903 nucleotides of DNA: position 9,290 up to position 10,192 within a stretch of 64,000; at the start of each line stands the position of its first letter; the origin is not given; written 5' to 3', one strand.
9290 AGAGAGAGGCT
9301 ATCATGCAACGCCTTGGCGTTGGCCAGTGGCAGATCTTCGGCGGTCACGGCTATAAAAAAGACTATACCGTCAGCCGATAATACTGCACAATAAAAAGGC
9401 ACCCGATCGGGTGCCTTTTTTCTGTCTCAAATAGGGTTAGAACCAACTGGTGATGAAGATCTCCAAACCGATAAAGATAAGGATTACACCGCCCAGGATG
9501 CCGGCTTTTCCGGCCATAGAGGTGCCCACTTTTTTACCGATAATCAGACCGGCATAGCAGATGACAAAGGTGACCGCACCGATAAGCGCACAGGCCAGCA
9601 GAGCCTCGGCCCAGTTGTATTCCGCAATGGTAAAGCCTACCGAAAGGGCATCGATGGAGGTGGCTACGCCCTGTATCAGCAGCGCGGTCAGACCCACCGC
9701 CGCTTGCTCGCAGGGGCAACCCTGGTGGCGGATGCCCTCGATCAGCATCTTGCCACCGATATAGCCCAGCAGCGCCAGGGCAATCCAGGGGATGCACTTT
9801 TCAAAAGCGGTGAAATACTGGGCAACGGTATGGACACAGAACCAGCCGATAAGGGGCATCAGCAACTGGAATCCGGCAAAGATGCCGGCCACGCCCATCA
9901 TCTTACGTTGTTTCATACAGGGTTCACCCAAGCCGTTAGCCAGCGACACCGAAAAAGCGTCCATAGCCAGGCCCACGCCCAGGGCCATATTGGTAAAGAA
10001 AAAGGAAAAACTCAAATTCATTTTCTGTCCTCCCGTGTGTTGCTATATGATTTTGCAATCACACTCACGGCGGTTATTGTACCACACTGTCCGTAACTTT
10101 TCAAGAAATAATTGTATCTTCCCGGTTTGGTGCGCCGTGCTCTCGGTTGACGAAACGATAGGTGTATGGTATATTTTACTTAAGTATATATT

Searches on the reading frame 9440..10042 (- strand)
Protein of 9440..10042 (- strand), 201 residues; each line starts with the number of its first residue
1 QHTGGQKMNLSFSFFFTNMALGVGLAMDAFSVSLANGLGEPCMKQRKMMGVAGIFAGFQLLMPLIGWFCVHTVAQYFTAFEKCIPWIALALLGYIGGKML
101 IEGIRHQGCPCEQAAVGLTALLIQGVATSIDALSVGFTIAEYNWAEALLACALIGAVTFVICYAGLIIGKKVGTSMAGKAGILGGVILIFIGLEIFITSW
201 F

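Call 62: search_protein_families(library=pfam, proteins=[window:9440-10042:-], max_evalue=1)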
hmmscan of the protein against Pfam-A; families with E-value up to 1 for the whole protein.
window:9440-10042:- (201 aa): 1 family
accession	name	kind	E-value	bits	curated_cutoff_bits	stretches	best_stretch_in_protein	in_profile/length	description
PF02659.21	Mntp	-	1.9e-37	128.8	24.4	1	43-196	2-152/152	Putative manganese efflux pump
